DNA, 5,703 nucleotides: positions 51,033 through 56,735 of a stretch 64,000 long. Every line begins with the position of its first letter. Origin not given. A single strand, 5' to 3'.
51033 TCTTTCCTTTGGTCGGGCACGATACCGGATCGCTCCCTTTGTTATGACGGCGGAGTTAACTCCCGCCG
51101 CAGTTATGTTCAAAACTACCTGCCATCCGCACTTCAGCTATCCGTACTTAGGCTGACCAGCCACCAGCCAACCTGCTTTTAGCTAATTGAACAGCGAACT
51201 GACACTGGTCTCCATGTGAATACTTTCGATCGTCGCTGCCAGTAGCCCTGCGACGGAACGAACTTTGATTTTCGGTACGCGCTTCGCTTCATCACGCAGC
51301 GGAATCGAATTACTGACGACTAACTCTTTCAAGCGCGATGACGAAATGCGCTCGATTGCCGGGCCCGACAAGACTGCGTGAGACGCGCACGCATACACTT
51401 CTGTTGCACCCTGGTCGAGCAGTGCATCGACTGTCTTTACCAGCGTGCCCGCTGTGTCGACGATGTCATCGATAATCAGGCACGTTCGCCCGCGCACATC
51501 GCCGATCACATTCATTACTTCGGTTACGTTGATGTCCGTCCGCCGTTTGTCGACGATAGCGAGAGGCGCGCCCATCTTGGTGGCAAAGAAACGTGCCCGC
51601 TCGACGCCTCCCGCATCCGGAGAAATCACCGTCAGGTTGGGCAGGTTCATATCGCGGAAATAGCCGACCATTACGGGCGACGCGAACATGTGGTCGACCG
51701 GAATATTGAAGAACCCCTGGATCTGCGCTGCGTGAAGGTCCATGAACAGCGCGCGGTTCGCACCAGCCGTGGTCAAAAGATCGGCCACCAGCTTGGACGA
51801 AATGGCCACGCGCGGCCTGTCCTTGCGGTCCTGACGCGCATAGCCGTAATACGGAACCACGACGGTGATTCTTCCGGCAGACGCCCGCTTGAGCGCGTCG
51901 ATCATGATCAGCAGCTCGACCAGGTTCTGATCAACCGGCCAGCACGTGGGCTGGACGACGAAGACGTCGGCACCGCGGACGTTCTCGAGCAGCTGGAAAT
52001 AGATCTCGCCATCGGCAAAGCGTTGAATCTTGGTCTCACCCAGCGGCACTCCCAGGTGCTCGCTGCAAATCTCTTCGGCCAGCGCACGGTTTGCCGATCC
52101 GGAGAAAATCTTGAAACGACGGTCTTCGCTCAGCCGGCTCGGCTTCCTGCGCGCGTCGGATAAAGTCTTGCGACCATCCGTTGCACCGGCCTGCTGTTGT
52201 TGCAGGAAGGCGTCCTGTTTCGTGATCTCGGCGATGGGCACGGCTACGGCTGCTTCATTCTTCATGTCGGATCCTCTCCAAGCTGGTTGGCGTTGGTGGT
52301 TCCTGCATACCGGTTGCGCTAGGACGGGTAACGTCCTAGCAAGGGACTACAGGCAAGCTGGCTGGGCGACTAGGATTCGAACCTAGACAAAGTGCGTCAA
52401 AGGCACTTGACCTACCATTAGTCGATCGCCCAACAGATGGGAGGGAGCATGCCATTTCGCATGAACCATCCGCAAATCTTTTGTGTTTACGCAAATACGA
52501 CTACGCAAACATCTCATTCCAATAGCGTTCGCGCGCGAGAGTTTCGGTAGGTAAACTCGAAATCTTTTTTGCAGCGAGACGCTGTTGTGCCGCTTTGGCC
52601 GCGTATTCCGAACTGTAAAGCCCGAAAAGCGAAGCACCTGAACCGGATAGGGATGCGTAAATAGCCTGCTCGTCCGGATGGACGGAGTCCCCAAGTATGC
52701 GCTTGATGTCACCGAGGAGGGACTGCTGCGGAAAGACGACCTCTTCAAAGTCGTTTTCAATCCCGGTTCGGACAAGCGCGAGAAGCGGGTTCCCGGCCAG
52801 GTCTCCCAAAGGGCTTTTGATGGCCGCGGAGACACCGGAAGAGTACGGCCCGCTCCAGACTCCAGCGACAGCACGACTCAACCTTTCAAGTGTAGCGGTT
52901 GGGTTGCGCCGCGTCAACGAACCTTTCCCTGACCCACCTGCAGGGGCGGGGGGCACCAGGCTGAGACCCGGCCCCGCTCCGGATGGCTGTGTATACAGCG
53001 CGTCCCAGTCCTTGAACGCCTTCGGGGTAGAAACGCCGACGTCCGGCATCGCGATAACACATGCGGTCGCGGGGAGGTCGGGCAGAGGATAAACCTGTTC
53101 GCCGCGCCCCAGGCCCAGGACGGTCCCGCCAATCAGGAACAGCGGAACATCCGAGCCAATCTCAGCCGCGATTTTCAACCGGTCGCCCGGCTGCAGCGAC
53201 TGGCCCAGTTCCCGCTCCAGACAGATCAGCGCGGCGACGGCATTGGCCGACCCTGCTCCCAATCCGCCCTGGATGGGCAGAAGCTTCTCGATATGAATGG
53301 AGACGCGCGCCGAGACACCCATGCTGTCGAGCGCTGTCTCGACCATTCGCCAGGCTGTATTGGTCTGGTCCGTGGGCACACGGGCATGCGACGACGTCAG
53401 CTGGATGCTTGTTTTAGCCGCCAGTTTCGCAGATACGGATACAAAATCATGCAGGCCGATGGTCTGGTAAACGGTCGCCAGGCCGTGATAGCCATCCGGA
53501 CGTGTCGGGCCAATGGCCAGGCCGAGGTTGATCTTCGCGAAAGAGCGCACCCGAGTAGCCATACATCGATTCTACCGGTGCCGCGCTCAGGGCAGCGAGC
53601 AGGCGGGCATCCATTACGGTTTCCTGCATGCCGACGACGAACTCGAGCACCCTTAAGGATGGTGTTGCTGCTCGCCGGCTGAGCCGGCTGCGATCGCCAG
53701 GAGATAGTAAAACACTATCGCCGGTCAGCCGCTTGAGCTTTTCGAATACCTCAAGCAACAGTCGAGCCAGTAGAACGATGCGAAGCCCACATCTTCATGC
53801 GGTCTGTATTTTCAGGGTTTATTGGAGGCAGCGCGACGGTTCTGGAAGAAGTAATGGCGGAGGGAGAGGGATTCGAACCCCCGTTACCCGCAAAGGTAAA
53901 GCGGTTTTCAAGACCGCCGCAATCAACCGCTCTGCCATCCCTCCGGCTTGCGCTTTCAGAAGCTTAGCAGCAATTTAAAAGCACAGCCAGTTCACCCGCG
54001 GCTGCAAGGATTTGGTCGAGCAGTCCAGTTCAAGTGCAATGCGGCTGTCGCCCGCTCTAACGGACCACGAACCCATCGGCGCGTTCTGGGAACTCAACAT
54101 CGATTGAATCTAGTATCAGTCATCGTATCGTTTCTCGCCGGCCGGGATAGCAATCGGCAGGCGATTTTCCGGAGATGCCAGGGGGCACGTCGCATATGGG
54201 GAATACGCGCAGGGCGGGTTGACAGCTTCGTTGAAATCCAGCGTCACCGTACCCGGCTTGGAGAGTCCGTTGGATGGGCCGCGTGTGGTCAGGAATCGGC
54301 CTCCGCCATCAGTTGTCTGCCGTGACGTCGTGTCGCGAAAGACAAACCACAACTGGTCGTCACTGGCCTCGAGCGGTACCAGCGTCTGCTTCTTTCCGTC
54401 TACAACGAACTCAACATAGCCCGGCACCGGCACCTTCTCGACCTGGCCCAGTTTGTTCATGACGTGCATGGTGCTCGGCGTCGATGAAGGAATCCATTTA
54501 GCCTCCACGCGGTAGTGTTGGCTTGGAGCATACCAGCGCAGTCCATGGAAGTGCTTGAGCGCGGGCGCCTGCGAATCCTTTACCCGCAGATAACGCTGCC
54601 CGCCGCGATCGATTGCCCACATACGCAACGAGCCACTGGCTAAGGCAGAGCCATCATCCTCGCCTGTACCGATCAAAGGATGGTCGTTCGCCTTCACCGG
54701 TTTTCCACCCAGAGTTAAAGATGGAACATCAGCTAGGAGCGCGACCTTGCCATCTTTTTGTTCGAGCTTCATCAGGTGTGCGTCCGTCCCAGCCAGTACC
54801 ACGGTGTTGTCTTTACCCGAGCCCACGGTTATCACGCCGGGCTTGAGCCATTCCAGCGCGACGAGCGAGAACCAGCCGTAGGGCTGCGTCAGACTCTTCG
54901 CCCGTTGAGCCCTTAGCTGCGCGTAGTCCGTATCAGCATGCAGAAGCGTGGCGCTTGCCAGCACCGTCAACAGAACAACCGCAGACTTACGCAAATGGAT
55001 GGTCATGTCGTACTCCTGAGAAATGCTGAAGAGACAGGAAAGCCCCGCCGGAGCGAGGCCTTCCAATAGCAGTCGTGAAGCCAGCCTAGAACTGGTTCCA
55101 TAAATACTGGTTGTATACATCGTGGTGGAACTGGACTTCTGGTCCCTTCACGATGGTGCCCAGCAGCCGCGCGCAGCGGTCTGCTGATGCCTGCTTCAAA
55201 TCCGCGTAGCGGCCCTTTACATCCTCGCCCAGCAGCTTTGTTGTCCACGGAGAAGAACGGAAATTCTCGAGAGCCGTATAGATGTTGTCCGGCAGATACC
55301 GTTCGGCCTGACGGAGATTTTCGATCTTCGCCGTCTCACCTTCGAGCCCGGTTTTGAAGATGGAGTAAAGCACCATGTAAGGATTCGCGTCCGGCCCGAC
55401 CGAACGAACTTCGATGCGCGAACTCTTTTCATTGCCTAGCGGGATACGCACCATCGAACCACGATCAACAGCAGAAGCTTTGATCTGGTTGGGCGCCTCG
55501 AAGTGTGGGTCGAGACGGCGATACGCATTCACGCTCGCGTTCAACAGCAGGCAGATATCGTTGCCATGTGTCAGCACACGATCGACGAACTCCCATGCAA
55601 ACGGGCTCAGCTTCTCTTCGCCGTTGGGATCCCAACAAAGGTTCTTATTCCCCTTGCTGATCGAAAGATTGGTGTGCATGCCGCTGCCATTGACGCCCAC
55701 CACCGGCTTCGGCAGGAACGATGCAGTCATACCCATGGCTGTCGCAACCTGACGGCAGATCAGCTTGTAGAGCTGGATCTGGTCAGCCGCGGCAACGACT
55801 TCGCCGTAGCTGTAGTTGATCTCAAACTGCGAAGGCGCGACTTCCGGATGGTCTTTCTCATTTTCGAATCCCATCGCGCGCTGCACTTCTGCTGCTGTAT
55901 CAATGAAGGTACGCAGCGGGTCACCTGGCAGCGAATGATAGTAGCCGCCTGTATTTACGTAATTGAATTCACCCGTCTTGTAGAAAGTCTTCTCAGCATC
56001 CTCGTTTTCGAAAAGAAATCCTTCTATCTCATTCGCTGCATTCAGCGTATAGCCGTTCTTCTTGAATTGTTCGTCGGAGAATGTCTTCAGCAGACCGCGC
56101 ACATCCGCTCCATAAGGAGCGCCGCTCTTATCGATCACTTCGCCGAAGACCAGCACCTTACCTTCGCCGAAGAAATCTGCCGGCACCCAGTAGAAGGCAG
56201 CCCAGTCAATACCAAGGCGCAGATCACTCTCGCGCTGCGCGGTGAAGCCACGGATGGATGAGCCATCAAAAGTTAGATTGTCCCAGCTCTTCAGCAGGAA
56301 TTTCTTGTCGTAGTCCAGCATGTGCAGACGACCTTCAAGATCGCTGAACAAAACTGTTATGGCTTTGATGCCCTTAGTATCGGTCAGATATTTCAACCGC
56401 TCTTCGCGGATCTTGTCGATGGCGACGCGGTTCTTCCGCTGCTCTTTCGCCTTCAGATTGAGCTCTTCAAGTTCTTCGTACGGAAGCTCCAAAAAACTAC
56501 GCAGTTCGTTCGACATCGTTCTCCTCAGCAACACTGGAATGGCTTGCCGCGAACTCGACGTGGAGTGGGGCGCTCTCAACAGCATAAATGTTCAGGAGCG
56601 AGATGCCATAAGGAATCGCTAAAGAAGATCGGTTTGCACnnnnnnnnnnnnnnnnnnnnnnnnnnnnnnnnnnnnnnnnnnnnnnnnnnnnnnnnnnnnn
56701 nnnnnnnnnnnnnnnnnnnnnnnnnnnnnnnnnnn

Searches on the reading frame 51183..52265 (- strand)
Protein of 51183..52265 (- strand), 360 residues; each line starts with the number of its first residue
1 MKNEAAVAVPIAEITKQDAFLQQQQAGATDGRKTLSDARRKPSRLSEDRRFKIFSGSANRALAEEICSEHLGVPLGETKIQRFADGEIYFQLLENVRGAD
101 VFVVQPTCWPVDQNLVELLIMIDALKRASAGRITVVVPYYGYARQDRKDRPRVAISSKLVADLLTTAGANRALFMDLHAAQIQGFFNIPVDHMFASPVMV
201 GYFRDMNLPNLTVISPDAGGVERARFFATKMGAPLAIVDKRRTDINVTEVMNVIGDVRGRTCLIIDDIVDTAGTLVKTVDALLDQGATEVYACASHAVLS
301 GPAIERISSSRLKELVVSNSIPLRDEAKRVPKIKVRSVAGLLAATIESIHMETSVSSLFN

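Call 71: search_protein_families(library=pfam, proteins=[window:51183-52265:-], max_evalue=0.00001)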
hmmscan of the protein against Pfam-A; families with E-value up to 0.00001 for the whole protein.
window:51183-52265:- (360 aa): 3 families
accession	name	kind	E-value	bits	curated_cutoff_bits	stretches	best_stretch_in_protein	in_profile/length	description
PF13793.12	Pribosyltran_N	-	1.8e-52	176.6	25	1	52-168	2-117/117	N-terminal domain of ribose phosphate pyrophosphokinase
PF14572.12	Pribosyl_synth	-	9.3e-24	84.8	27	1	250-359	74-183/184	Phosphoribosyl synthetase-associated domain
PF00156.33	Pribosyltran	-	1.5e-19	70.3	26.3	1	203-313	23-141/158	Phosphoribosyl transferase domain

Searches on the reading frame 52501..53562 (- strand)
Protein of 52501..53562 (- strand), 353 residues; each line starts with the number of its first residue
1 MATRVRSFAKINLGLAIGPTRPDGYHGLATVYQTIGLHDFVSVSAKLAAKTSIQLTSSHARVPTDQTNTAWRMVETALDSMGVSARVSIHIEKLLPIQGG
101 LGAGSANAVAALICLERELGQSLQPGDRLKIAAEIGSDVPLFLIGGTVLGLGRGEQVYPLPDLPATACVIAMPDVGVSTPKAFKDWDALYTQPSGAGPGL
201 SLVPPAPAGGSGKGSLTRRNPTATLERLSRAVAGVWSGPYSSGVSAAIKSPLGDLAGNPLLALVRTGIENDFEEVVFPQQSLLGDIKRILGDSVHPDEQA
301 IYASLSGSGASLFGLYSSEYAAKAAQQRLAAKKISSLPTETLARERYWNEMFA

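Call 71: search_protein_families(library=pfam, proteins=[window:52501-53562:-], max_evalue=0.00001)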
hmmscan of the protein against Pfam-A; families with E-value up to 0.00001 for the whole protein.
window:52501-53562:- (353 aa): 1 family
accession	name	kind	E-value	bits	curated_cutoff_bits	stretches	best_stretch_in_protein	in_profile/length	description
PF00288.32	GHMP_kinases_N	-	3.2e-12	46.9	22.3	1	68-146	1-87/87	GHMP kinases N terminal domain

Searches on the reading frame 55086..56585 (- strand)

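Call 71: search_protein_families(library=pfam, proteins=[window:55086-56585:-], max_evalue=0.00001)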
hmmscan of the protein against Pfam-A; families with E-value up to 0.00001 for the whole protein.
window:55086-56585:- (499 aa): 2 families
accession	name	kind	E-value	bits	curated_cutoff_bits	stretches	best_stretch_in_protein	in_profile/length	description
PF00120.29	Gln-synt_C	-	3e-72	244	24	1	161-470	3-331/344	Glutamine synthetase, catalytic domain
PF03951.24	Gln-synt_N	-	2.6e-09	37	33.4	1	73-152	2-81/82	Glutamine synthetase, beta-Grasp domain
